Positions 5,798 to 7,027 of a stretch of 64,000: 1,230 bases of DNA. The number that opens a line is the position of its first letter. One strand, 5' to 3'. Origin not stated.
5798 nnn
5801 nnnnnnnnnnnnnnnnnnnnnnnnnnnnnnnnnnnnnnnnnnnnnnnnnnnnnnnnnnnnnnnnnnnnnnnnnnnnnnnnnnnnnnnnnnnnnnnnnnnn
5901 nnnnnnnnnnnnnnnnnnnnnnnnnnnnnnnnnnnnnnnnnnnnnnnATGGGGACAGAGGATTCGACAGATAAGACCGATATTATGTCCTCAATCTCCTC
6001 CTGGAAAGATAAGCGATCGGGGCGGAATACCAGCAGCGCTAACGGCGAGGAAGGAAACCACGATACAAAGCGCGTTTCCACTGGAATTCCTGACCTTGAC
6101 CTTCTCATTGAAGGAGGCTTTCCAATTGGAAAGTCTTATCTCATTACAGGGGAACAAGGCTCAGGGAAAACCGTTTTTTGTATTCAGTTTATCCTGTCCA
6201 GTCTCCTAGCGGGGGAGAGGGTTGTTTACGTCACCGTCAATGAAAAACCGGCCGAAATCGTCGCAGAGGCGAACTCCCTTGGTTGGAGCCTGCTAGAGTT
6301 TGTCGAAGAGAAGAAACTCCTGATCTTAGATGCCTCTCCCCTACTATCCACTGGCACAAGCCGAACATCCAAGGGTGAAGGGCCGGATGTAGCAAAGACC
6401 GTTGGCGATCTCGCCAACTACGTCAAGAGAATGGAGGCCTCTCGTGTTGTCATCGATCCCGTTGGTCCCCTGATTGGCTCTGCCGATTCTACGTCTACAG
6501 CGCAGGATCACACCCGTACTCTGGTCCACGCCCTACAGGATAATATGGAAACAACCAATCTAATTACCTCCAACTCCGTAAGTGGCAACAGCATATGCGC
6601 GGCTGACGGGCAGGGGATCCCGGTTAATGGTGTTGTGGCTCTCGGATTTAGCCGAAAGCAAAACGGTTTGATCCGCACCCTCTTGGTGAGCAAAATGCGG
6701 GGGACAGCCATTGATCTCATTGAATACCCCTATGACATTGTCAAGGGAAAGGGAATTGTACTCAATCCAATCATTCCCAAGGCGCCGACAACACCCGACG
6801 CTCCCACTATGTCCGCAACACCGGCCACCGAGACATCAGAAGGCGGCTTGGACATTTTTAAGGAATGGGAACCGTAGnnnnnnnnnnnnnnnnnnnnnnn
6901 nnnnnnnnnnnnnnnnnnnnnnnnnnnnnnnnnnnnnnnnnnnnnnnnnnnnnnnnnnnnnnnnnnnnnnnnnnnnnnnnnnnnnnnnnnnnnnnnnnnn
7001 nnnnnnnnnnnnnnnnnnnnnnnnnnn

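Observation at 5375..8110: Coding-constrained duplicate of the comM 3' end about 2.4 kb from the real one: footprint of site-specific integration into comM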

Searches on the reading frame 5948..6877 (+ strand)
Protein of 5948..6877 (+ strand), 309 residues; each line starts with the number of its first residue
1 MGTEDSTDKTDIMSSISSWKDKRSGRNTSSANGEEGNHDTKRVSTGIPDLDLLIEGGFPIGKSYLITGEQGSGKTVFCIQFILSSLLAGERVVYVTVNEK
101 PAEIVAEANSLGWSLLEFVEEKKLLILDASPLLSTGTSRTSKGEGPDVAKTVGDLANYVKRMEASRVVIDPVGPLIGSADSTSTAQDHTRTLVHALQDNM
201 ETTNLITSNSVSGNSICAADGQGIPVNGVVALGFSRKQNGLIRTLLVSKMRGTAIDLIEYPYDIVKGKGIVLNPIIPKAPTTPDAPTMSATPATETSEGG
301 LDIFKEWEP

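Call 7: search_protein_families(library=pfam, proteins=[window:5948-6877:+], max_evalue=0.01)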
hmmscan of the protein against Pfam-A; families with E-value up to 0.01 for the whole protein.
window:5948-6877:+ (309 aa): 9 families
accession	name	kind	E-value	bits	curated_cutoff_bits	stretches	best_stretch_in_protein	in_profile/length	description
PF06745.19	ATPase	-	1.4e-49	169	26.6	1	43-273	1-227/231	KaiC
PF13481.12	AAA_25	-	1e-08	35.5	27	1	40-199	12-176/195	AAA domain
PF05625.17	PAXNEB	-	2.5e-06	27.2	28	1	43-106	19-83/366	PAXNEB protein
PF07088.17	GvpD_P-loop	-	0.00049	20.5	24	1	60-108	9-55/189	GvpD gas vesicle protein, P-loop domain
PF13173.12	AAA_14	-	0.00069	20.1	27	1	62-128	3-69/129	AAA domain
PF00154.27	RecA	-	0.0011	18.9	27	1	21-97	11-88/262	recA bacterial DNA recombination protein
PF01637.24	ATPase_2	-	0.0023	18.2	33.2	1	64-183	23-130/225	ATPase domain predominantly from Archaea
PF14417.12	MEDS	-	0.003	17.9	29.8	1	79-141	18-80/161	MEDS: MEthanogen/methylotroph, DcmR Sensory domain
PF09848.15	SLFN-g3_helicase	-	0.0051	16.6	24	1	64-108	4-50/354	Schlafen group 3, DNA/RNA helicase domain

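Call 18: find_homologous_proteins(query=window:5948-6877:+, max_evalue=1e-10)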
Query window:5948-6877:+ (309 aa): 797 proteins with E <= 1e-10 among 4346 candidates; the best 120 are listed.
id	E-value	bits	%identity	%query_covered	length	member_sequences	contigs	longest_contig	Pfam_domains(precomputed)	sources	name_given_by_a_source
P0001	1.5e-197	673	100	100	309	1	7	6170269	PF06745.20,PF05625.18,PF13481.13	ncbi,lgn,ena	-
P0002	4.2e-162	557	83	100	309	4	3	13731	PF06745.20,PF05625.18,PF13481.13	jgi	-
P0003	2.3e-161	554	81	100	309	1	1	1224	PF06745.20,PF13481.13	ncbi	-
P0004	4.9e-159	546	82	100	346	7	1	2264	PF06745.20,PF13481.13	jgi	-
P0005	2.3e-157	541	81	100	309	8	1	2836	PF06745.20,PF13481.13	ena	-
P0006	2.5e-156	538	81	100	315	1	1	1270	PF06745.20,PF05625.18,PF13481.13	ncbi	-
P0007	3.9e-156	537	80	100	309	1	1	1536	PF06745.20,PF05625.18,PF13481.13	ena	-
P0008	9.3e-156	536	81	100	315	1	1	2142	PF06745.20,PF05625.18,PF13481.13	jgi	-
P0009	1.3e-155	535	80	100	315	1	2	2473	PF06745.20,PF05625.18,PF13481.13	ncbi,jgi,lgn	-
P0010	1.4e-155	535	80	100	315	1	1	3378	PF06745.20,PF05625.18,PF13481.13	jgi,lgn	-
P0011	2.0e-155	535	80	100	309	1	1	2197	PF06745.20,PF05625.18,PF13481.13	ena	-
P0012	2.9e-155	534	80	100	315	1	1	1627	PF06745.20,PF05625.18,PF13481.13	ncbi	-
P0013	1.5e-154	532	80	100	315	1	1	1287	PF06745.20,PF05625.18,PF13481.13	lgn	-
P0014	5.2e-154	530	80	100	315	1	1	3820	PF06745.20,PF05625.18,PF13481.13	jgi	-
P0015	5.8e-153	526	80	100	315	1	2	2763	PF06745.20,PF05625.18,PF13481.13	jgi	-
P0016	9.5e-152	523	81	100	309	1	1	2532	PF06745.20,PF13481.13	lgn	-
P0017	3.3e-151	521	85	93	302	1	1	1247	PF06745.20,PF13481.13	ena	-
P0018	1.1e-149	516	79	99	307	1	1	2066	PF06745.20,PF13481.13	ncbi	-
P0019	1.0e-140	486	80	92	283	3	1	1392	PF06745.20,PF05625.18,PF13481.13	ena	-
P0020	1.8e-126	440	78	85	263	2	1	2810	PF06745.20,PF13481.13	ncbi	ncbi:MAG: ATPase domain-containing protein [Nitrososphaerales archaeon]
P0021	1.2e-123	430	68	98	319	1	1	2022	PF06745.20,PF05625.18,PF13481.13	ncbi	-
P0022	9.1e-109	381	83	65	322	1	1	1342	PF06745.20,PF05625.18,PF13481.13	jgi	-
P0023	1.1e-89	319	54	95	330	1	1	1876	PF06745.20,PF13481.13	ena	-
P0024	5.9e-89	316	57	89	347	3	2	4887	PF06745.20,PF13481.13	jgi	jgi:circadian clock protein KaiC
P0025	1.5e-87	312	54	91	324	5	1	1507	PF06745.20,PF13481.13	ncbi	-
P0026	3.3e-87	311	53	94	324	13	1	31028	PF06745.20,PF14417.13,PF13481.13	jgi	-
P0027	5.0e-87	310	64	76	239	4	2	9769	PF06745.20,PF07088.17,PF05625.18,PF23442.2,PF13481.13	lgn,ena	-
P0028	7.2e-87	310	53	95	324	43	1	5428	PF06745.20,PF14417.13,PF13481.13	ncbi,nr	ncbi:MAG: AAA family ATPase [Deltaproteobacteria bacterium]|nr:AAA family ATPase [Deltaproteobacteri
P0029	3.6e-86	307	64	76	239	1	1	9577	PF06745.20,PF05625.18,PF13481.13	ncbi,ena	ncbi:MAG: ATPase domain-containing protein [Candidatus Binatota bacterium]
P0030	5.2e-86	307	54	91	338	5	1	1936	PF06745.20,PF13481.13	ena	-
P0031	4.5e-85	304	63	76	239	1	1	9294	PF06745.20,PF05625.18,PF13481.13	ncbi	-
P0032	6.4e-85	303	63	77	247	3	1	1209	PF06745.20,PF05625.18,PF13481.13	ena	-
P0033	1.3e-84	302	53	91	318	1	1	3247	PF06745.20,PF13481.13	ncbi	-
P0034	1.5e-84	302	63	77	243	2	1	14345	PF06745.20,PF13481.13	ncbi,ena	-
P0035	1.7e-84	302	63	77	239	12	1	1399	PF06745.20,PF05625.18,PF13481.13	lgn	-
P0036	2.1e-84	301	61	76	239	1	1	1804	PF06745.20,PF05625.18,PF23442.2,PF13481.13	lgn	-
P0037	2.9e-84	301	53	89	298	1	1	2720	PF06745.20,PF13481.13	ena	-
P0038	3.4e-84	301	61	77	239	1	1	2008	PF06745.20,PF05625.18,PF13481.13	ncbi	-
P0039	5.4e-84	300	52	91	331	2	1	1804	PF06745.20,PF13481.13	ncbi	-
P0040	5.8e-84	300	54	91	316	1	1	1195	PF06745.20,PF13481.13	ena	-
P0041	7.4e-84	300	62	77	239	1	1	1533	PF06745.20,PF05625.18,PF13481.13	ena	-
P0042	8.3e-84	299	61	77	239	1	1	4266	PF06745.20,PF05625.18,PF13481.13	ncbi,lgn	-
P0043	8.6e-84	299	63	76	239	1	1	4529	PF06745.20,PF05625.18,PF13481.13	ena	-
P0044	1.2e-83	299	52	95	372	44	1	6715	PF06745.20,PF13481.13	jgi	-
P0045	1.2e-83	299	61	77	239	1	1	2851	PF06745.20,PF05625.18,PF13481.13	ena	-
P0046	1.3e-83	299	64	77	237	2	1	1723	PF06745.20,PF05625.18,PF23442.2,PF13481.13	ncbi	-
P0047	1.4e-83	299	63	77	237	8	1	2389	PF06745.20,PF23442.2,PF13481.13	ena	-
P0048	1.5e-83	299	62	77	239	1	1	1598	PF06745.20,PF05625.18,PF13481.13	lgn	-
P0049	2.2e-83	298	57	87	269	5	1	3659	PF06745.20,PF14417.13,PF13481.13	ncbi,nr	ncbi:MAG: AAA family ATPase [Deltaproteobacteria bacterium]|nr:AAA family ATPase [Deltaproteobacteri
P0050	2.4e-83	298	63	77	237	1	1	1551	PF06745.20,PF23442.2,PF13481.13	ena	-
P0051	2.7e-83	298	62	77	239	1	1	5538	PF06745.20,PF05625.18,PF13481.13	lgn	-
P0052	4.9e-83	297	60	77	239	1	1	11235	PF06745.20,PF07088.17,PF05625.18,PF23442.2,PF13481.13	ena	-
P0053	5.2e-83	297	63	76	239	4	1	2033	PF06745.20,PF23442.2,PF13481.13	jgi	jgi:KaiC/GvpD/RAD55 family RecA-like ATPase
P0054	6.2e-83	297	62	76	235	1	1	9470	PF06745.20,PF07088.17,PF23442.2,PF13481.13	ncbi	ncbi:MAG: ATPase domain-containing protein [Candidatus Binatia bacterium]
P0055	6.6e-83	297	54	90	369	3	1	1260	PF06745.20,PF13481.13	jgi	jgi:circadian clock protein KaiC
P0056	8.4e-83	296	53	88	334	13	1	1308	PF06745.20,PF13481.13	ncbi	-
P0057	8.4e-83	296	62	77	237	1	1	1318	PF06745.20,PF05625.18,PF13481.13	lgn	-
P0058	9.2e-83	296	62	76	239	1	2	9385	PF06745.20,PF05625.18,PF23442.2,PF13481.13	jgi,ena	-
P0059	9.7e-83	296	62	77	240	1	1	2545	PF06745.20,PF05625.18,PF13481.13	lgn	-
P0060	1.2e-82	296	62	77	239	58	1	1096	PF06745.20,PF05625.18,PF13481.13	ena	-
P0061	1.3e-82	296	62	77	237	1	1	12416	PF06745.20,PF23442.2,PF13481.13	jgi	-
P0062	1.5e-82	295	62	77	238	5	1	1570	PF06745.20,PF13481.13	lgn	-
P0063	1.5e-82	295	61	77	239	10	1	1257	PF06745.20,PF13481.13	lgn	-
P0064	1.7e-82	295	62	77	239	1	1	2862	PF06745.20,PF05625.18,PF13481.13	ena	-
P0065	2.3e-82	295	63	77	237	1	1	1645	PF06745.20,PF23442.2,PF13481.13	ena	-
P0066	3.3e-82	294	63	77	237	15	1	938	PF06745.20,PF23442.2,PF13481.13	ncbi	-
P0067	3.6e-82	294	61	77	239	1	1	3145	PF06745.20,PF05625.18,PF13481.13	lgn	-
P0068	4.3e-82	294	62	77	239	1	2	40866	PF06745.20,PF05625.18,PF13481.13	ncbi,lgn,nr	ncbi:MAG: AAA family ATPase [Deltaproteobacteria bacterium]|nr:AAA family ATPase [Deltaproteobacteri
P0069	4.6e-82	294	55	91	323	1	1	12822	PF06745.20,PF13481.13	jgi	jgi:circadian clock protein KaiC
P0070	4.8e-82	294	62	77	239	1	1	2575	PF06745.20,PF05625.18,PF13481.13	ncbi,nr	ncbi:MAG: AAA family ATPase [Deltaproteobacteria bacterium]|nr:AAA family ATPase [Deltaproteobacteri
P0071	6.2e-82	293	62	77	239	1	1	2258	PF06745.20,PF05625.18,PF13481.13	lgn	-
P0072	7.0e-82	293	63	77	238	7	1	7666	PF06745.20,PF05625.18,PF13481.13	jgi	jgi:circadian clock protein KaiC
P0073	7.1e-82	293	62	77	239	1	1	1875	PF06745.20,PF05625.18,PF13481.13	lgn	-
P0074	8.0e-82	293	61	77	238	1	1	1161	PF06745.20,PF05625.18,PF13481.13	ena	-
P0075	1.2e-81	292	61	77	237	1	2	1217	PF06745.20,PF05625.18,PF23442.2,PF13481.13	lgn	-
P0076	1.3e-81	292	61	77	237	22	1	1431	PF06745.20,PF14417.13,PF05625.18,PF23442.2,PF13481.13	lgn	-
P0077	2.1e-81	292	61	77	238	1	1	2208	PF06745.20,PF23442.2,PF13481.13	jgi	-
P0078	2.4e-81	291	55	87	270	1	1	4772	PF06745.20,PF05625.18,PF23442.2,PF13481.13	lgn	-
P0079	2.8e-81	291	62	76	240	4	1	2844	PF06745.20,PF05625.18,PF23442.2,PF13481.13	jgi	-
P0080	3.1e-81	291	59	76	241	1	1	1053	PF06745.20,PF05625.18,PF23442.2,PF13481.13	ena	-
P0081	3.1e-81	291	63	75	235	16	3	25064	PF06745.20,PF07088.17,PF23442.2,PF13481.13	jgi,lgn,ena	-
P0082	3.4e-81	291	62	77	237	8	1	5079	PF06745.20,PF05625.18,PF23442.2,PF13481.13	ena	-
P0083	3.8e-81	291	62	77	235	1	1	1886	PF06745.20,PF07088.17,PF14417.13,PF23442.2,PF13481.13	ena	-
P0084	3.8e-81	291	61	76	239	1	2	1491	PF06745.20,PF05625.18,PF13481.13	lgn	-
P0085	5.3e-81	290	61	77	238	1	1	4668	PF06745.20,PF23442.2,PF13481.13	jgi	-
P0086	1.1e-80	289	60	77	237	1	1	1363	PF06745.20,PF23442.2,PF13481.13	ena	-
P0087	1.2e-80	289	60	77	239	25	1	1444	PF06745.20,PF05625.18,PF13481.13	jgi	-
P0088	1.2e-80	289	61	77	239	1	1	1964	PF06745.20,PF05625.18,PF23442.2,PF13481.13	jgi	jgi:circadian clock protein KaiC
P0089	1.7e-80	289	53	91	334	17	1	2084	PF06745.20,PF13481.13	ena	-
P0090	1.8e-80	289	64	76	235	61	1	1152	PF06745.20,PF23442.2,PF13481.13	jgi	-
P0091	2.8e-80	288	60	77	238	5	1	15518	PF06745.20,PF23442.2,PF13481.13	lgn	-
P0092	2.8e-80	288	61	77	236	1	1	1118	PF06745.20,PF05625.18,PF13481.13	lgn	-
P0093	3.7e-80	288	61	77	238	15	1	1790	PF06745.20,PF23442.2,PF13481.13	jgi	jgi:circadian clock protein KaiC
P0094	3.7e-80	288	60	76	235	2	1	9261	PF06745.20,PF07088.17,PF23442.2,PF13481.13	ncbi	ncbi:MAG: ATPase domain-containing protein [Candidatus Binatia bacterium]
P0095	1.3e-79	286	62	77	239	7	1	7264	PF06745.20,PF14417.13,PF13481.13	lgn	-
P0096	1.5e-79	286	60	77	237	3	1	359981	PF06745.20,PF05625.18,PF23442.2,PF13481.13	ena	-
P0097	2.9e-79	285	52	89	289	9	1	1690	PF06745.20,PF13481.13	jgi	-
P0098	3.1e-79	284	62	76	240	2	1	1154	PF06745.20,PF07088.17,PF05625.18,PF23442.2,PF13481.13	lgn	-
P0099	3.7e-79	284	58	76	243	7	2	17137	PF06745.20,PF05625.18,PF23442.2,PF13481.13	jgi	jgi:circadian clock protein KaiC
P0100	5.3e-79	284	50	95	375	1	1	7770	PF06745.20,PF05625.18,PF13481.13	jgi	-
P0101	8.0e-79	283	63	76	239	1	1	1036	PF06745.20,PF13481.13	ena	-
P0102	8.9e-79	283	60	76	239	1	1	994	PF06745.20,PF07088.17,PF23442.2,PF13481.13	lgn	-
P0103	1.2e-78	283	62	77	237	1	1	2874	PF06745.20,PF13481.13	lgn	-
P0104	1.3e-78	282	60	75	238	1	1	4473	PF06745.20,PF05625.18,PF23442.2,PF13481.13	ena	-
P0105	1.8e-78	282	59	75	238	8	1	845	PF06745.20,PF05625.18,PF23442.2,PF13481.13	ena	-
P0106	2.3e-78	282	59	77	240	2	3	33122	PF06745.20,PF13481.13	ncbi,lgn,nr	ncbi:MAG: AAA family ATPase [Deltaproteobacteria bacterium]|nr:AAA family ATPase [Deltaproteobacteri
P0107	5.0e-78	281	51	90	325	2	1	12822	PF06745.20,PF13481.13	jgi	jgi:circadian clock protein KaiC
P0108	7.5e-78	280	57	77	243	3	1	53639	PF06745.20,PF14417.13,PF23442.2,PF13481.13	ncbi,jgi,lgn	jgi:circadian clock protein KaiC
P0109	2.1e-77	279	59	76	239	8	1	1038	PF06745.20,PF13481.13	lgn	-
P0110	2.8e-76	275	60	76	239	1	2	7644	PF06745.20,PF13481.13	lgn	-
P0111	3.0e-76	275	59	76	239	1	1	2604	PF06745.20,PF14417.13,PF05625.18,PF23442.2,PF13481.13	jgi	jgi:circadian clock protein KaiC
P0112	3.1e-76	275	59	76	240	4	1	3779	PF06745.20,PF13481.13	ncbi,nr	ncbi:MAG: AAA family ATPase [Deltaproteobacteria bacterium]|nr:AAA family ATPase [Deltaproteobacteri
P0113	4.1e-76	274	60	77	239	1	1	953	PF06745.20,PF23442.2,PF13481.13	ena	-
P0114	8.0e-76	273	58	76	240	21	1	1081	PF06745.20,PF13481.13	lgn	-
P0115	9.2e-76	273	60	76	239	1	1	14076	PF06745.20,PF13481.13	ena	-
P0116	1.0e-75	273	59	76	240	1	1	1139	PF06745.20,PF13481.13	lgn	-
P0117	1.3e-75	273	61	76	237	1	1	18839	PF06745.20,PF13481.13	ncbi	ncbi:MAG: ATPase domain-containing protein [Candidatus Binatia bacterium]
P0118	1.7e-75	272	51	81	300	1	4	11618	PF06745.20,PF05625.18,PF13481.13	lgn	-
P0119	1.8e-75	272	59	76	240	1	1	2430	PF06745.20,PF23442.2,PF13481.13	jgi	jgi:circadian clock protein KaiC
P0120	1.8e-75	272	59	76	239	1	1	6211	PF06745.20,PF23442.2,PF13481.13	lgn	-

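Call 19: find_encoding_contigs(protein=P0001, flank=6000, max_places=8)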
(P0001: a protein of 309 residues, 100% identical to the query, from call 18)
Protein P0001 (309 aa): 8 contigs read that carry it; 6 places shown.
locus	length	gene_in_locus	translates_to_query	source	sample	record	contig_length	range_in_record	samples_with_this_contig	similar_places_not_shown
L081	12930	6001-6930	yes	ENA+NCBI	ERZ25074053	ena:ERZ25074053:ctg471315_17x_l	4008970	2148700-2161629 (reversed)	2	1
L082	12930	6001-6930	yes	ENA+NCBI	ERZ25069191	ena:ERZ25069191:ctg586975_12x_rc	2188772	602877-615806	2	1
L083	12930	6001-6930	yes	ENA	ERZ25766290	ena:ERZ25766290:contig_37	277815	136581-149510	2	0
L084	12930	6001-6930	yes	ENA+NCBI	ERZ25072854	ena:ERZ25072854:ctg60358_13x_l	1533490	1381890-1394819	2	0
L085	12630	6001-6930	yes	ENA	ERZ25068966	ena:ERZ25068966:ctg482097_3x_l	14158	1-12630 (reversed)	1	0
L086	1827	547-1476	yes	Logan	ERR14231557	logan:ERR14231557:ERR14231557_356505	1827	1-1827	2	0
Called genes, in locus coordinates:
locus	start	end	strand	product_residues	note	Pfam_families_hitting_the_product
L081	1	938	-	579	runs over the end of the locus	PF07992:Pyr_redox_2, PF00070:Pyr_redox, PF22366:NDH2_C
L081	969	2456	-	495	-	PF01970:TctA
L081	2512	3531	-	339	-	PF03401:TctC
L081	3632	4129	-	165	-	PF07331:TctB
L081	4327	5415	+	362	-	PF04909:Amidohydro_2 (weak)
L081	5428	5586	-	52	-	PF13335:Mg_chelatase_C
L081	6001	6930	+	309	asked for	PF05625:PAXNEB (weak), PF13481:AAA_25, PF06745:ATPase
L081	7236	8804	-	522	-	PF13541:ChlI, PF00158:Sigma54_activat (faint), PF00493:MCM (faint), PF01078:Mg_chelatase, PF05496:RuvB_N (faint), PF07728:AAA_5, PF13335:Mg_chelatase_C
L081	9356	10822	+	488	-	PF00478:IMPDH, PF00571:CBS, PF01070:FMN_dh, PF03060:NMO (weak)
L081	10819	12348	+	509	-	PF00117:GATase, PF07722:Peptidase_C26, PF02540:NAD_synthase (faint), PF03054:tRNA_Me_trans (faint), PF00958:GMP_synt_C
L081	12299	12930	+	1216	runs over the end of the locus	PF02811:PHP, PF07733:DNA_pol3_alpha, PF17657:DNA_pol3_finger, PF14579:HHH_6, PF01336:tRNA_anti-codon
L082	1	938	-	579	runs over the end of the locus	PF07992:Pyr_redox_2, PF00070:Pyr_redox, PF22366:NDH2_C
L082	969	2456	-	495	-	PF01970:TctA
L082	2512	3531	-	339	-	PF03401:TctC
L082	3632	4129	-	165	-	PF07331:TctB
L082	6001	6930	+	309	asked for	PF05625:PAXNEB (weak), PF13481:AAA_25, PF06745:ATPase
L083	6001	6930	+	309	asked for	PF05625:PAXNEB (weak), PF13481:AAA_25, PF06745:ATPase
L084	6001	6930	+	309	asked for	PF05625:PAXNEB (weak), PF13481:AAA_25, PF06745:ATPase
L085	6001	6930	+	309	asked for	PF05625:PAXNEB (weak), PF13481:AAA_25, PF06745:ATPase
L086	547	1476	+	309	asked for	PF05625:PAXNEB (weak), PF13481:AAA_25, PF06745:ATPase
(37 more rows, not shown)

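Call 20: find_encoding_contigs(protein=P0002, flank=8000, max_places=6)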
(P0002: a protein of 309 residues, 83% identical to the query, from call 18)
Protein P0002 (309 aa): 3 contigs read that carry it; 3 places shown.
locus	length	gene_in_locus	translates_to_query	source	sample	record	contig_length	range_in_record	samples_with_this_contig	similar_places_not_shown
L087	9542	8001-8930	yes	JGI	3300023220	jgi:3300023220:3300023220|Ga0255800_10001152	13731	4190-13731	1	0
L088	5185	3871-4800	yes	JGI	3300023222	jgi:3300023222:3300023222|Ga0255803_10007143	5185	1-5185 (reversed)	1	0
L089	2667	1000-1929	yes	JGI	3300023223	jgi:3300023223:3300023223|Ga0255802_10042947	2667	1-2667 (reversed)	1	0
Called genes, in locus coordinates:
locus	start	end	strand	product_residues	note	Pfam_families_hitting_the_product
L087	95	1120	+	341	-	PF04392:ABC_sub_bind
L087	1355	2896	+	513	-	PF01590:GAF, PF13185:GAF_2, PF13492:GAF_3, PF00512:HisKA (faint), PF02518:HATPase_c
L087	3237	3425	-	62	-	-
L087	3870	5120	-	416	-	PF18998:Flg_new_2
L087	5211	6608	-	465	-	PF27177:BamI_lipocalin (weak), PF13583:Reprolysin_4, PF13688:Reprolysin_5, PF13582:Reprolysin_3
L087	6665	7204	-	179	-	-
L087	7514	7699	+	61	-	-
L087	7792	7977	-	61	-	-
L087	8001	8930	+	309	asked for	PF13481:AAA_25, PF05625:PAXNEB (faint), PF06745:ATPase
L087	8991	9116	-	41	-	-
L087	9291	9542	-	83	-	?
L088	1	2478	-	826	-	?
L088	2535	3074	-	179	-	-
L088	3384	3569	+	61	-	-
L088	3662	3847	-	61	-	-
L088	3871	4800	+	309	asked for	PF13481:AAA_25, PF05625:PAXNEB (faint), PF06745:ATPase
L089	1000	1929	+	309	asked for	PF13481:AAA_25, PF05625:PAXNEB (faint), PF06745:ATPase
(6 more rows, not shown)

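Call 23: find_related_loci(query=window:5948-6877:+, collection=metagenome_contigs, flank=6000)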
Query window:5948-6877:+ (309 aa) in metagenome_contigs; peptide patterns used: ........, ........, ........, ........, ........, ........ (x = any residue, [..] = any of these).
235 stretches matched a pattern; 4 encode a relative of the query (tblastn E <= 1e-3); 4 distinct loci.
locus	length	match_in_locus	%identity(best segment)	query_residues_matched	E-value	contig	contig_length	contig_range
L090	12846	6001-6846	72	1-282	1e-132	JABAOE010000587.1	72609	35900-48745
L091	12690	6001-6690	28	43-274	1e-15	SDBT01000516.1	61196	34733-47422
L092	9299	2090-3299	29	30-205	1e-14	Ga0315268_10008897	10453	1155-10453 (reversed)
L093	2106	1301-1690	31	34-173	6e-14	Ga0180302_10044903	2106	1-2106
